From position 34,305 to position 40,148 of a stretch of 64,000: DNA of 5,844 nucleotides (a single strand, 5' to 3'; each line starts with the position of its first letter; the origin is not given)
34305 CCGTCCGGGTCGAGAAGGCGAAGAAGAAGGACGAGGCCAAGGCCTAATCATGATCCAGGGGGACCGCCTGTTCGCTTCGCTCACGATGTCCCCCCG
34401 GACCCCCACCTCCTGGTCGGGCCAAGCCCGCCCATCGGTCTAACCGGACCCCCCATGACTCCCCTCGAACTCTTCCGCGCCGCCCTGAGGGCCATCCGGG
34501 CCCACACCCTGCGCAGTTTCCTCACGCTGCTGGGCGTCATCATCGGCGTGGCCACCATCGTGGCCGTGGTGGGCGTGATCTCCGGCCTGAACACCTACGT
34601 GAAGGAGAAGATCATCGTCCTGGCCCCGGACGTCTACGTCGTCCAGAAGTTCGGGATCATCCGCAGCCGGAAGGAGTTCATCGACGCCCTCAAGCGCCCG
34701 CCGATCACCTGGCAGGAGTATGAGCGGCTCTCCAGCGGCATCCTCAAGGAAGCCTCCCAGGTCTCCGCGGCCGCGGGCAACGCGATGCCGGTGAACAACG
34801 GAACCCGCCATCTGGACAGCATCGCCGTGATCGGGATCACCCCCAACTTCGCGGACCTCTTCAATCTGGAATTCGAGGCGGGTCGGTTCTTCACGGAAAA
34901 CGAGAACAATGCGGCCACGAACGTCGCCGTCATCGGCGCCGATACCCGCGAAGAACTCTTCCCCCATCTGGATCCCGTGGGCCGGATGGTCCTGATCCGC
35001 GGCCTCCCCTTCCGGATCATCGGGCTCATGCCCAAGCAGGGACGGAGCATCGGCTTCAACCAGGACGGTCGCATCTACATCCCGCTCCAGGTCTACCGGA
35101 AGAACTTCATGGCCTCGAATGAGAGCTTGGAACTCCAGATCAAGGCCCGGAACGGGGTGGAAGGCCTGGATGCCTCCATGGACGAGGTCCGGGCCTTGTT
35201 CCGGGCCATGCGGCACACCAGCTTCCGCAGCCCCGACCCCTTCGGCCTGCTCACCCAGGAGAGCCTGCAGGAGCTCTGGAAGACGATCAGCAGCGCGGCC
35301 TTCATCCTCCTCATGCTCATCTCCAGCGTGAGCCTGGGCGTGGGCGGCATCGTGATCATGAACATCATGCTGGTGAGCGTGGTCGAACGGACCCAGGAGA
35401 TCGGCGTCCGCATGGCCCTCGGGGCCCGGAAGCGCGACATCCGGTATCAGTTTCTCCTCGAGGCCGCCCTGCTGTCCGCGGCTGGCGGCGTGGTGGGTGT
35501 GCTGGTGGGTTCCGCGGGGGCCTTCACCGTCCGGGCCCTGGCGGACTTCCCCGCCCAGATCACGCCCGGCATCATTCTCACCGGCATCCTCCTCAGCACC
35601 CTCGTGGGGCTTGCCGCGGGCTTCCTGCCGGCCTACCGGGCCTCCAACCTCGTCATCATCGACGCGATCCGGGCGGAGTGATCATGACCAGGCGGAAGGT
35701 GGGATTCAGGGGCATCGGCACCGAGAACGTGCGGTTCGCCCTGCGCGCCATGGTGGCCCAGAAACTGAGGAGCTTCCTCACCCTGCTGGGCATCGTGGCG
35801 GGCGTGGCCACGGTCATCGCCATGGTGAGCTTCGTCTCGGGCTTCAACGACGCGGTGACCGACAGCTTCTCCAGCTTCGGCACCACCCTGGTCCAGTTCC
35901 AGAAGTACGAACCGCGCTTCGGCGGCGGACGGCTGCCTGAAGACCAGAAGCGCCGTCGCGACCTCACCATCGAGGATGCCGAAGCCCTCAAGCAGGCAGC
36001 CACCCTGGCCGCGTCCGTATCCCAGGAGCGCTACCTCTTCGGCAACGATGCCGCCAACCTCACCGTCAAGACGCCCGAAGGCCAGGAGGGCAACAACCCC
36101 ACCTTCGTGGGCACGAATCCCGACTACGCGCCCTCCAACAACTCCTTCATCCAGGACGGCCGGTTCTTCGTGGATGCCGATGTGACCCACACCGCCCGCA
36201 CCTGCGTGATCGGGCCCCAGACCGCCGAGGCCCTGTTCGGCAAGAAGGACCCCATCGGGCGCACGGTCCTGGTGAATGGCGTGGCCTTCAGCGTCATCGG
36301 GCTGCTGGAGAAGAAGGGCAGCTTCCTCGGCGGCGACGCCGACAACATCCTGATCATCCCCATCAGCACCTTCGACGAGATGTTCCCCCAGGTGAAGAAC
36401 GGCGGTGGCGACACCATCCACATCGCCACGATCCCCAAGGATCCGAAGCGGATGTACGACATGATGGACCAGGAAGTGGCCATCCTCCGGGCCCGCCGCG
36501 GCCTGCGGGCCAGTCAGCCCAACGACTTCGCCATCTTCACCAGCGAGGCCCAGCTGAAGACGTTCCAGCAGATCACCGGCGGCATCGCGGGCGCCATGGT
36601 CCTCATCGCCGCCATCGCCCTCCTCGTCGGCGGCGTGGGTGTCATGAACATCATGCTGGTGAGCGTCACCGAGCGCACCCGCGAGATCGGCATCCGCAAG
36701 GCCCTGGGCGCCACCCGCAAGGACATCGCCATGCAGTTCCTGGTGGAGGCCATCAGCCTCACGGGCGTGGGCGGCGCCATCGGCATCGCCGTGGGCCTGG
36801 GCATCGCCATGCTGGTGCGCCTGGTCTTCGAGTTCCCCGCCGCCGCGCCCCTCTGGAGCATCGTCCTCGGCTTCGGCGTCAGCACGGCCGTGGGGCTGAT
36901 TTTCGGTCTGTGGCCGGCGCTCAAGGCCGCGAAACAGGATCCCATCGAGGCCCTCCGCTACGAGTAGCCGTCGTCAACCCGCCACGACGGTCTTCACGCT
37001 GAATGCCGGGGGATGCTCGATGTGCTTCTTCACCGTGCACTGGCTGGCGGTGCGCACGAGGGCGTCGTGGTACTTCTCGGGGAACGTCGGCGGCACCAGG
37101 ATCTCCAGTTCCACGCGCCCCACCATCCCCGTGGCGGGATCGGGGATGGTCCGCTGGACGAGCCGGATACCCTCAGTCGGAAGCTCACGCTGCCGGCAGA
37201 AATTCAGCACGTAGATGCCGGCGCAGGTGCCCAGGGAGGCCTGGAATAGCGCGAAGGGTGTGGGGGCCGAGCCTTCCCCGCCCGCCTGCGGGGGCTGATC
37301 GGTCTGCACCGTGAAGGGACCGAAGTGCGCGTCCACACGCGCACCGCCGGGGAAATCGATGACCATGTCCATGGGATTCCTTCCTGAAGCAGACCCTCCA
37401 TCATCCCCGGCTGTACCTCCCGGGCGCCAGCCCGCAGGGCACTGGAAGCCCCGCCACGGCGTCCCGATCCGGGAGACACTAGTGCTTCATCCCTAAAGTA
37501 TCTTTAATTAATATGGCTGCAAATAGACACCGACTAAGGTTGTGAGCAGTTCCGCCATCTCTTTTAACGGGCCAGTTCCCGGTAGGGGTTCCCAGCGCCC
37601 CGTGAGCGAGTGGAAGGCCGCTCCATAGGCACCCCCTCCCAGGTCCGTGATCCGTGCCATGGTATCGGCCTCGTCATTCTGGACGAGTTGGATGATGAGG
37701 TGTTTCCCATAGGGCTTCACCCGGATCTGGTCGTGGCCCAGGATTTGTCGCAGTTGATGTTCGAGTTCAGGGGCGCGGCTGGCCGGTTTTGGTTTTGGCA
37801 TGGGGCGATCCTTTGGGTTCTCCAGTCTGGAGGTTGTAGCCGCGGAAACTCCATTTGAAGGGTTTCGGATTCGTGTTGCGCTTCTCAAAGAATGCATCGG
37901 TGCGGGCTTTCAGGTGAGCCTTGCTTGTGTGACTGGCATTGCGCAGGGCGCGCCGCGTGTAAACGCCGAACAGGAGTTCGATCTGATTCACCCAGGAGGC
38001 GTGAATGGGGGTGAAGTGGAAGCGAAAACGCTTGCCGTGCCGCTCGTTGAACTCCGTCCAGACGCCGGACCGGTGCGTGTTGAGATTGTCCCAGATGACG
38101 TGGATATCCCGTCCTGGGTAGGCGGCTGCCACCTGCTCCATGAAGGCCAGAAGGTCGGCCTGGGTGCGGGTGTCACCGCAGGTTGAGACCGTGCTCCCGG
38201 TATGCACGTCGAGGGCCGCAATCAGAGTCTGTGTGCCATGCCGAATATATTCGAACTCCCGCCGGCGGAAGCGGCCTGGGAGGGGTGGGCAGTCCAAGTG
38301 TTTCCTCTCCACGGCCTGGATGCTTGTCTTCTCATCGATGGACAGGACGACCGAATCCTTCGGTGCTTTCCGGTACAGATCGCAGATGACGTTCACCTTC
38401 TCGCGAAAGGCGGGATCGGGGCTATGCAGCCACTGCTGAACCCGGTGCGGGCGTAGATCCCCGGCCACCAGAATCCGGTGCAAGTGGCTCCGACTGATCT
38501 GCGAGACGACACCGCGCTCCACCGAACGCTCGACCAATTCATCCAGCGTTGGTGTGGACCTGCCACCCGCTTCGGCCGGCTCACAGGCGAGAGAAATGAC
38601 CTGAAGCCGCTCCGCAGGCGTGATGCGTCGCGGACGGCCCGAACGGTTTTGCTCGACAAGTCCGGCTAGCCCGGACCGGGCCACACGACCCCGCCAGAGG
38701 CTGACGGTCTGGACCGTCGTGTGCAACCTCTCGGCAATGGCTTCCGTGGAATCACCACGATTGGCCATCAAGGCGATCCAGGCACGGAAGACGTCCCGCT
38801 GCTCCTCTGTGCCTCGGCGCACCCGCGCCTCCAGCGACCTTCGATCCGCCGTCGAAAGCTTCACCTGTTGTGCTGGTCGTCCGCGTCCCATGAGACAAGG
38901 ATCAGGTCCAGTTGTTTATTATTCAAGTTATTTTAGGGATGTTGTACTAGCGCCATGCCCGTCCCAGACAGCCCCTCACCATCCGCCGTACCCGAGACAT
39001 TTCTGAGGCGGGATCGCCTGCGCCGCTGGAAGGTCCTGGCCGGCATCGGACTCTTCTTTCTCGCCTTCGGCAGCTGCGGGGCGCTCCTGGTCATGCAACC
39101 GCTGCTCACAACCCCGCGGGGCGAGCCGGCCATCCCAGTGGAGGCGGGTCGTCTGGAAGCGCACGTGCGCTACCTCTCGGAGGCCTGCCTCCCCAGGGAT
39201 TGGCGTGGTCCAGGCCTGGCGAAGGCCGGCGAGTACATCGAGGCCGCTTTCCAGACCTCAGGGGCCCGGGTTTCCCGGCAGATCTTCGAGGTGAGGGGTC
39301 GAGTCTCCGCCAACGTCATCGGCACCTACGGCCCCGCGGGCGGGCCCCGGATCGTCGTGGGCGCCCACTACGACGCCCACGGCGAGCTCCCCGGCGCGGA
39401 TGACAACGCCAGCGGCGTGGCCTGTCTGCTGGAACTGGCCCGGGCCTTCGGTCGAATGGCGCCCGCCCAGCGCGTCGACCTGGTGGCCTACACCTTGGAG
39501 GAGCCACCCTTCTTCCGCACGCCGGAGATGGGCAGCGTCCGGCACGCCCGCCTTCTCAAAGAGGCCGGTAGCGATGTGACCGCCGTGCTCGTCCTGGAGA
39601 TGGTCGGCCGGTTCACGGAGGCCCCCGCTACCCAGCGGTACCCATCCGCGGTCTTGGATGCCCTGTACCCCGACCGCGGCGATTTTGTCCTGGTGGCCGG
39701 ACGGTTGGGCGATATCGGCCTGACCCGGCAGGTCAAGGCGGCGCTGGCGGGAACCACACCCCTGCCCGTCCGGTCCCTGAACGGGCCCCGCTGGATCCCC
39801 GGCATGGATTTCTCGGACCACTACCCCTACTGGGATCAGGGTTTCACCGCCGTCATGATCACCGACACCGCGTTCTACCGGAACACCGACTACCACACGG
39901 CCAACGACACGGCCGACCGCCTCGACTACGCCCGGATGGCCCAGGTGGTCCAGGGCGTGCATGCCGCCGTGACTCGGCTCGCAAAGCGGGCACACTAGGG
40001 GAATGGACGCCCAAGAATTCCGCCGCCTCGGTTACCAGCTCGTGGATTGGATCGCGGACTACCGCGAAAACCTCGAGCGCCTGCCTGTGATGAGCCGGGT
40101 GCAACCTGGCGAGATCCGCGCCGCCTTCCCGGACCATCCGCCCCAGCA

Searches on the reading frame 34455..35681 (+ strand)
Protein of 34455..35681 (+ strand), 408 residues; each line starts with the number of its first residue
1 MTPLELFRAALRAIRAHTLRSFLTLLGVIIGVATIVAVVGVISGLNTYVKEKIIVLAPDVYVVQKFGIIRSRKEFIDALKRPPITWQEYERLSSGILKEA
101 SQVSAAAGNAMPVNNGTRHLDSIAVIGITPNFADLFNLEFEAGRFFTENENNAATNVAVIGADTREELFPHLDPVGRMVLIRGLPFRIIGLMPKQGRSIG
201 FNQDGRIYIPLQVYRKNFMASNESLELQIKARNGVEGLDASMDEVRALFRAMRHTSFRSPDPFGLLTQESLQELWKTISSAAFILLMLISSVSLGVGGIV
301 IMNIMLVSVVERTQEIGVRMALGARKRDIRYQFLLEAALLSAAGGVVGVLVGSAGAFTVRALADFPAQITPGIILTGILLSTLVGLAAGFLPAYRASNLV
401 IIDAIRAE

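Call 7: search_protein_families(library=pfam, proteins=[window:34455-35681:+], max_evalue=0.001)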
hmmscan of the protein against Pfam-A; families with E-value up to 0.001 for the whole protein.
window:34455-35681:+ (408 aa): 2 families
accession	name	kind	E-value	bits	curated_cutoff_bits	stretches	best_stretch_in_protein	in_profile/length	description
PF12704.14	MacB_PCD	-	2.2e-40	139.6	27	1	21-236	1-196/207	MacB-like periplasmic core domain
PF02687.27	FtsX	-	8.4e-20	71.5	25.5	1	288-399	2-118/120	FtsX-like permease C-terminal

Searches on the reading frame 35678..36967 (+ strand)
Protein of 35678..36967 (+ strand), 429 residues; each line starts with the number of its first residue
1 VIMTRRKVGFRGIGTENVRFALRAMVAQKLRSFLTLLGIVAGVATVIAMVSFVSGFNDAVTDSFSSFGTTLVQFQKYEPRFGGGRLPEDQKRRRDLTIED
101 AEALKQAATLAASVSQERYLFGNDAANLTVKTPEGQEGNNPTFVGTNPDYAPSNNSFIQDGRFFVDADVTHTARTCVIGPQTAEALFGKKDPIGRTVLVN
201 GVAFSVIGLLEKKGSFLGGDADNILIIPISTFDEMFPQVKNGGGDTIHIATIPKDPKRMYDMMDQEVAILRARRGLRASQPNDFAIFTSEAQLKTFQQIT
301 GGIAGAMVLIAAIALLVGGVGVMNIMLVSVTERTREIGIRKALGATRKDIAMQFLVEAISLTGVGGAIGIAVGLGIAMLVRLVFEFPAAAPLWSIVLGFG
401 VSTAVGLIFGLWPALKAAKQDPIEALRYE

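Call 7: search_protein_families(library=pfam, proteins=[window:35678-36967:+], max_evalue=0.001)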
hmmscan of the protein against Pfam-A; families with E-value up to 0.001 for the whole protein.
window:35678-36967:+ (429 aa): 2 families
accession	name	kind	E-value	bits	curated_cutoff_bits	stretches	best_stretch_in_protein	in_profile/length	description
PF12704.14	MacB_PCD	-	2.2e-37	129.8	27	1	32-250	1-190/207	MacB-like periplasmic core domain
PF02687.27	FtsX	-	1.1e-22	80.7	25.5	1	309-422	2-120/120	FtsX-like permease C-terminal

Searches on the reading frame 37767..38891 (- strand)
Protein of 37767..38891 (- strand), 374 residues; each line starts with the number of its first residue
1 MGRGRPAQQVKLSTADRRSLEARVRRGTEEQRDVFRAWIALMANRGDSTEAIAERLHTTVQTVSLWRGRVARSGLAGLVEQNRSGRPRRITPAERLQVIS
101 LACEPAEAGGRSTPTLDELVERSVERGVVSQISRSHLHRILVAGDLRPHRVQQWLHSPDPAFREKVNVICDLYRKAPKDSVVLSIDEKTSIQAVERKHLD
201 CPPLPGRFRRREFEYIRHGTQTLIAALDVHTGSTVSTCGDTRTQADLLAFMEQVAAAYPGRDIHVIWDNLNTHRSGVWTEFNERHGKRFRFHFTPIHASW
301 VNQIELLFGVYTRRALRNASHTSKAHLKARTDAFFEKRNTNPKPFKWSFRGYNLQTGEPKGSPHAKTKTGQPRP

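Call 7: search_protein_families(library=pfam, proteins=[window:37767-38891:-], max_evalue=0.001)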
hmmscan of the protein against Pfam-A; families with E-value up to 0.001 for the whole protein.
window:37767-38891:- (374 aa): 5 families
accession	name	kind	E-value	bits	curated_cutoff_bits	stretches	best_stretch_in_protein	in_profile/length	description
PF13358.12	DDE_3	-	6.9e-22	78.3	28.6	1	183-327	3-145/146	DDE superfamily endonuclease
PF13565.12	HTH_32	-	1.6e-13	51.4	33.7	1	62-141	1-73/73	Homeodomain-like domain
PF13551.12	HTH_29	-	2.2e-08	34.5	28.1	1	38-95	3-63/64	Winged helix-turn helix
PF13384.12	HTH_23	-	3.6e-06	27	24.6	1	39-78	11-49/50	Homeodomain-like domain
PF13518.12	HTH_28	-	6.8e-05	23.3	25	1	38-88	5-52/52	Helix-turn-helix domain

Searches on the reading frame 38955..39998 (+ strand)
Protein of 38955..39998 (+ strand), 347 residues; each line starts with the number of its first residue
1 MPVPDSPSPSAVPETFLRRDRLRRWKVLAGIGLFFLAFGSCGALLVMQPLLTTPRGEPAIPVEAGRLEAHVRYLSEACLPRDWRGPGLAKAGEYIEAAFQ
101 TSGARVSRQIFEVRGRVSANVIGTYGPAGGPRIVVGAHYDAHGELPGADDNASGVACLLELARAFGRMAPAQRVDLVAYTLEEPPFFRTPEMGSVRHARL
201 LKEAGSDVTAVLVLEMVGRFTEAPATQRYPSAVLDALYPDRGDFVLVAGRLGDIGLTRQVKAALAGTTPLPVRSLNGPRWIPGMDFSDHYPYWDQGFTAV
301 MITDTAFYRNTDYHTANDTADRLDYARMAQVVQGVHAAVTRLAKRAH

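Call 7: search_protein_families(library=pfam, proteins=[window:38955-39998:+], max_evalue=0.001)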
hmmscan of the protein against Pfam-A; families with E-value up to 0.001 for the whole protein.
window:38955-39998:+ (347 aa): 1 family
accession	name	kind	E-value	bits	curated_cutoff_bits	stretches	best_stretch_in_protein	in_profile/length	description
PF04389.22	Peptidase_M28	-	1.2e-26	94.1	21.3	1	120-337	1-191/193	Peptidase family M28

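Call 11: search_protein_families(library=ncbifam, proteins=[window:38955-39998:+], max_evalue=0.01)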
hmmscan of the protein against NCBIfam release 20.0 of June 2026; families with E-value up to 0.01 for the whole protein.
window:38955-39998:+ (347 aa): 1 family
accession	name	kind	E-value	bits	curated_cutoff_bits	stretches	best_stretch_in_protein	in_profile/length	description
NF045908.1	AminopepLapALeg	equivalog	7.9e-10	38.1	600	1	130-218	204-290/396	aminopeptidase LapA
